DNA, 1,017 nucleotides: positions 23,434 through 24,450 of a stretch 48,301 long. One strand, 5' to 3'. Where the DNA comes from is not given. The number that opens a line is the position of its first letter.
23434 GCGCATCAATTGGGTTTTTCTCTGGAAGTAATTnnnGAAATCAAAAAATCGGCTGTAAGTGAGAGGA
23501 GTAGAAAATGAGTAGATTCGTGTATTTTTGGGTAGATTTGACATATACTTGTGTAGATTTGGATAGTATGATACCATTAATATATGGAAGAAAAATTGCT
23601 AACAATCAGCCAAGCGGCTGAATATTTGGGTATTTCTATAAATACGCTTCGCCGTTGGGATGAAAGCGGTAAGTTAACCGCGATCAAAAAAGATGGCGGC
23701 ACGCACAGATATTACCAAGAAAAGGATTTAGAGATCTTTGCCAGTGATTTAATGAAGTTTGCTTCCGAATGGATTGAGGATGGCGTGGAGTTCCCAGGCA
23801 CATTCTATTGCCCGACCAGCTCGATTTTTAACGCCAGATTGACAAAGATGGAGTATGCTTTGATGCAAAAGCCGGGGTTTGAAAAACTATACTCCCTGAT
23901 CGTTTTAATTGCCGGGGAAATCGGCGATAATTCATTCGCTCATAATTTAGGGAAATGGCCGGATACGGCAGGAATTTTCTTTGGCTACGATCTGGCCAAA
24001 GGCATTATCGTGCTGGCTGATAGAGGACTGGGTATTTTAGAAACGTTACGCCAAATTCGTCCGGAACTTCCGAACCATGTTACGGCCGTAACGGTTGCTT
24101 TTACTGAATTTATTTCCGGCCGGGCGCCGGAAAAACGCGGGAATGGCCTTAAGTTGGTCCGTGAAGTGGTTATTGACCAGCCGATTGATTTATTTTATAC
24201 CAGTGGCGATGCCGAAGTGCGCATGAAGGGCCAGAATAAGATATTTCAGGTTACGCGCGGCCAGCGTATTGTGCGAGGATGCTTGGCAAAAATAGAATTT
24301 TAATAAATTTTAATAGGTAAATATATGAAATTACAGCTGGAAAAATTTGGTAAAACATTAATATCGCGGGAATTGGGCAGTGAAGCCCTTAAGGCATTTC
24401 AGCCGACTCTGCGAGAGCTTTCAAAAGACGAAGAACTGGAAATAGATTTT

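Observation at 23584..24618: Two-gene module: MerR-HTH fused to an RsbW/SpoIIAB-like GHKL domain, plus a STAS-like (DUF4325-like) partner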

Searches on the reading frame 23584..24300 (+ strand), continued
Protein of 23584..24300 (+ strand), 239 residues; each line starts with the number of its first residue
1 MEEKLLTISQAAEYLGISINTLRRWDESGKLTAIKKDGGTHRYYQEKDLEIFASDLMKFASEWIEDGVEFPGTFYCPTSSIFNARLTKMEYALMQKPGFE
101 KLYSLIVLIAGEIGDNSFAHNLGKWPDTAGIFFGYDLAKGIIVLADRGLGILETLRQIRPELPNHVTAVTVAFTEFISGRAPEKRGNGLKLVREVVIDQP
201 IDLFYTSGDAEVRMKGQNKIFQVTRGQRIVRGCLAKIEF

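Call 33: fold_search(model_id=the predicted structure, library=pdb)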
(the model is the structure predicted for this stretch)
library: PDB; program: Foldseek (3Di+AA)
matches with E <= 10: 993; with E <= 0.001: 4
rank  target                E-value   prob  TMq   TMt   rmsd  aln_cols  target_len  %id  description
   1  5tvw_A                8.8e-04  0.97  0.30  0.15  14.1       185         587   14  Crystal structure of mitochondrial Hsp90 (TRAP1) with ATP in absence of Mg, hemi-hydrolyzed (released 2018-03-14)
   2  8ja1                  9.4e-04  1.00  0.32  0.22   6.9       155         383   17  ASFV Topoisomerase ATPase domain in complex with AMP-PNP and Mg2+ (oxidized form) (released 2024-02-07)
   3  6ama_Y                9.9e-04  1.00  0.19  0.70   1.7        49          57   39  Structure of S. coelicolor/S. venezuelae BldC-smeA-ssfA complex to 3.09 Angstrom (released 2018-03-28)
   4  6ama_B                9.9e-04  1.00  0.18  0.71   1.8        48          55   40  Structure of S. coelicolor/S. venezuelae BldC-smeA-ssfA complex to 3.09 Angstrom (released 2018-03-28)
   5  4j0b_B                1.2e-03  0.89  0.28  0.13  19.7       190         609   16  Structure of mitochondrial Hsp90 (TRAP1) with ADP-BeF3 (released 2014-01-22)
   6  5tth_A                1.4e-03  0.93  0.30  0.13  20.8       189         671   13  Heterodimeric SpyCatcher/SpyTag-fused zebrafish TRAP1 in ATP/ADP-hybrid state (released 2017-08-23)
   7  4ipe_A                1.6e-03  0.97  0.30  0.15  10.7       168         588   12  Crystal structure of mitochondrial Hsp90 (TRAP1) with AMPPNP (released 2014-01-22)
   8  7exp_A                1.7e-03  0.89  0.28  0.14  20.7       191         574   16  Crystal structure of zebrafish TRAP1 with AMPPNP and MitoQ (released 2022-01-05)
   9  4z1i_A                1.8e-03  0.90  0.28  0.20  13.9       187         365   13  Crystal structure of human Trap1 with AMPPNP (released 2015-04-29)
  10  7cmp_A                1.9e-03  0.98  0.30  0.21   6.0       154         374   17  parE in complex with AMPPNP (released 2021-08-04)
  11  6yd9                  2.2e-03  0.98  0.30  0.35  10.3       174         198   17  Ecoli GyrB24 with inhibitor 16a (released 2020-12-30)
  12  3qao                  2.3e-03  0.98  0.22  0.34  16.1       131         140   22  The crystal structure of the N-terminal domain of a MerR-like transcriptional regulator from Listeria monocytogenes EGD- (released 2011-01-26)
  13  4ipe_B                2.3e-03  0.94  0.31  0.15  19.8       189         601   14  Crystal structure of mitochondrial Hsp90 (TRAP1) with AMPPNP (released 2014-01-22)
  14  6d14_A                2.5e-03  0.97  0.30  0.15   8.4       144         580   14  Zebrafish TRAP1 bound to AMPPNP and calcium in the asymmetric closed state (released 2018-04-25)
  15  4j0b_A                2.5e-03  0.91  0.31  0.15  20.6       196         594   15  Structure of mitochondrial Hsp90 (TRAP1) with ADP-BeF3 (released 2014-01-22)
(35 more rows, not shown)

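Call 34: find_encoding_contigs(protein=P0002, flank=10000, max_places=3)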
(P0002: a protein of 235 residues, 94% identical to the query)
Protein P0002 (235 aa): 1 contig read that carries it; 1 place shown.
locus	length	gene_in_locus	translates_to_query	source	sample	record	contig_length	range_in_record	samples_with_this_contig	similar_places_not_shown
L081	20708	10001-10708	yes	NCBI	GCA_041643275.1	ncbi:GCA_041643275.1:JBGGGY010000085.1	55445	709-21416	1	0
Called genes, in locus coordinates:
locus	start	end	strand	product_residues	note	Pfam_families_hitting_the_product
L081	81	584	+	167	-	PF01250:Ribosomal_S6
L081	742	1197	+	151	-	PF00436:SSB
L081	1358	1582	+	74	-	PF01084:Ribosomal_S18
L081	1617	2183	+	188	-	PF08207:EFP_N, PF01132:EFP, PF09285:Elong-fact-P_C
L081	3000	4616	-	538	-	-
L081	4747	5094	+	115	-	PF12643:MazG-like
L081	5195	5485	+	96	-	PF20582:UPF0758_N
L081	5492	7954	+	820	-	PF01555:N6_N4_Mtase, PF03602:Cons_hypoth95 (faint), PF01555:N6_N4_Mtase (weak), PF27126:NmeDI_C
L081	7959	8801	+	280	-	PF01555:N6_N4_Mtase, PF09445:Methyltransf_15 (weak), PF13847:Methyltransf_31 (weak), PF01555:N6_N4_Mtase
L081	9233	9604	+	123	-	-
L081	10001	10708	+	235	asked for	PF00376:MerR, PF12728:HTH_17, PF13411:MerR_1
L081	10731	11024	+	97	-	PF14213:DUF4325 (weak)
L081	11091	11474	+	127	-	-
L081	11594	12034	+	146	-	PF04892:VanZ-LLP1 (weak)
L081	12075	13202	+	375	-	-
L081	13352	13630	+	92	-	PF12728:HTH_17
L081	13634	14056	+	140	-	PF02661:Fic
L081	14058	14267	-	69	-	-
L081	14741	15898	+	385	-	PF26514:DUF8173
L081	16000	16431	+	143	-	-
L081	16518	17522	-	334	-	PF00154:RecA_N, PF06745:ATPase (faint), PF08423:Rad51, PF27531:MT3502_N (weak), PF01637:ATPase_2 (weak), PF02283:CobU (faint), PF21096:RecA_C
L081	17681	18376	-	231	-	PF13413:HTH_25, PF09136:Glucodextran_B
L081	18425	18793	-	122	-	PF05635:23S_rRNA_IVP, PF22296:bAvd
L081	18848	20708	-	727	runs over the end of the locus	PF13491:FtsK_4TM, PF17854:FtsK_alpha, PF01580:FtsK_SpoIIIE, PF09397:FtsK_gamma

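Call 44: find_related_loci(query=A2, collection=viral_contigs, flank=8000)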
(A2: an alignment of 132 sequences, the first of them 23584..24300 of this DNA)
Query A2 (239 aa) in viral_contigs; peptide patterns used: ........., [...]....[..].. (x = any residue, [..] = any of these).
16 stretches matched a pattern; 1 encode a relative of the query (tblastn E <= 1e-3); 1 distinct loci.
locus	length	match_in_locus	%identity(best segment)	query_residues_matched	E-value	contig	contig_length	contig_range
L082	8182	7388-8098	49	3-239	3e-82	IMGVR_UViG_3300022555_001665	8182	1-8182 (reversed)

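Call 85: find_encoding_contigs(protein=P0334, flank=5000, max_places=2)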
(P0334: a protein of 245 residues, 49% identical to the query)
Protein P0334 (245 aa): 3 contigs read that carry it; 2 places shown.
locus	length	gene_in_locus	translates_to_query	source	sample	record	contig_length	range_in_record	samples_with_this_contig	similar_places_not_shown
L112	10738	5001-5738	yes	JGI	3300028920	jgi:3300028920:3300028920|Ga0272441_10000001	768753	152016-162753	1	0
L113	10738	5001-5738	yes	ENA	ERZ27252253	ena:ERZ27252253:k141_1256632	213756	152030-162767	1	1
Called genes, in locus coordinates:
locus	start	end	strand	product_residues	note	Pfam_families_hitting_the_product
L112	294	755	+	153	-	-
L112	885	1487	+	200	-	-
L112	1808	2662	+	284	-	-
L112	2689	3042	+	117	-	-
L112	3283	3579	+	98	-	-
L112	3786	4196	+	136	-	-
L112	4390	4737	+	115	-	-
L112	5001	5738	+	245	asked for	PF00376:MerR, PF12728:HTH_17, PF13411:MerR_1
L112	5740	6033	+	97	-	PF14213:DUF4325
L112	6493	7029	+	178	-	-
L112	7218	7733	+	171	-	PF02627:CMD (faint)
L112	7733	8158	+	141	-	-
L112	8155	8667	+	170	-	PF03773:ArsP_1 (weak)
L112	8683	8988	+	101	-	PF02579:Nitro_FeMo-Co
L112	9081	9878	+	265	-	-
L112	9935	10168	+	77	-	-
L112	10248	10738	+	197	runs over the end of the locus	PF01728:FtsJ, PF13489:Methyltransf_23 (weak), PF13649:Methyltransf_25 (weak), PF13847:Methyltransf_31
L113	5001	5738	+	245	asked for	PF00376:MerR, PF12728:HTH_17, PF13411:MerR_1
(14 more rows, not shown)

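Call 86: find_encoding_contigs(protein=P0272, flank=5000, max_places=2)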
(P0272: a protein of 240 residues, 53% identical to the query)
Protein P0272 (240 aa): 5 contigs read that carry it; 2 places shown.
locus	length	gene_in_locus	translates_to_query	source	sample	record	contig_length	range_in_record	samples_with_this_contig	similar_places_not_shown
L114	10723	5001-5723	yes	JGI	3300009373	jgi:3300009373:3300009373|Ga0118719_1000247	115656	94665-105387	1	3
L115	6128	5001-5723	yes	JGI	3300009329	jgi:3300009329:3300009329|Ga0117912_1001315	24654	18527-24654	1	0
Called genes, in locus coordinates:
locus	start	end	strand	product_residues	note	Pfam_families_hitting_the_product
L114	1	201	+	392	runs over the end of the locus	PF13173:AAA_14, PF13635:DUF4143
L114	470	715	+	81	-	-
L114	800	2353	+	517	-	PF00391:PEP-utilizers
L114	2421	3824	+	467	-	PF13173:AAA_14, PF13635:DUF4143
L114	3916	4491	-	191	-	-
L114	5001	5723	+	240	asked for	PF00376:MerR, PF12728:HTH_17, PF13411:MerR_1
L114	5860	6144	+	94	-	PF14213:DUF4325 (faint)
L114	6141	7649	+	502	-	PF00391:PEP-utilizers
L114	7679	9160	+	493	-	PF00391:PEP-utilizers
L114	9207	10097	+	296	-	-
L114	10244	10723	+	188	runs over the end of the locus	-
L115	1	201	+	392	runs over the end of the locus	PF13173:AAA_14, PF13635:DUF4143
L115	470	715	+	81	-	-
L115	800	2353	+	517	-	PF00391:PEP-utilizers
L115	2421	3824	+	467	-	PF13173:AAA_14, PF13635:DUF4143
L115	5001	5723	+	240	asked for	PF00376:MerR, PF12728:HTH_17, PF13411:MerR_1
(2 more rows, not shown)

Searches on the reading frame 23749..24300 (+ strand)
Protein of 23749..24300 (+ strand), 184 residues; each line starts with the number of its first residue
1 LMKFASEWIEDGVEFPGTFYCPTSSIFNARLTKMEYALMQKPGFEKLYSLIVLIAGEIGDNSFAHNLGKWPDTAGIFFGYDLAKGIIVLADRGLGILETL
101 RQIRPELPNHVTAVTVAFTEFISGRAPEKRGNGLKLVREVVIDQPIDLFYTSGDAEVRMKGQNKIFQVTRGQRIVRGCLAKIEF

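Call 17: search_protein_representatives(protein=window:23749-24300:+)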
Query: 184 residues. Proteins with E-value up to 0.001 (for the whole library): 291; up to 1e-10: 186; up to 1e-30: 49. The best 150 are listed.
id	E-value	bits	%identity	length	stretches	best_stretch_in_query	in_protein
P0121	6.6e-50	185.6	52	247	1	1-184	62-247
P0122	5.8e-48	179.2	49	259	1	5-184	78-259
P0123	6.5e-48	179.1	53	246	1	5-184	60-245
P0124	5.0e-47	176.2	48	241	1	3-184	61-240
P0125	2.0e-46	174.2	56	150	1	37-183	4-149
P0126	4.6e-46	173.0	48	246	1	4-184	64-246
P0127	3.2e-45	170.3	47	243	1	4-183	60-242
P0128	7.2e-45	169.1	44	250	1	2-183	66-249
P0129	1.2e-44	168.4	49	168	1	18-184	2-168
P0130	2.6e-43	164.1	48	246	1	14-184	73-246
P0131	2.9e-42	160.6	48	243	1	12-184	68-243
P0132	1.6e-41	158.3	46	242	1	3-184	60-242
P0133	4.3e-41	156.8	85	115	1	1-81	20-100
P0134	5.1e-41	156.6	45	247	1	17-184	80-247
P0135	7.9e-41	156.0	47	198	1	10-183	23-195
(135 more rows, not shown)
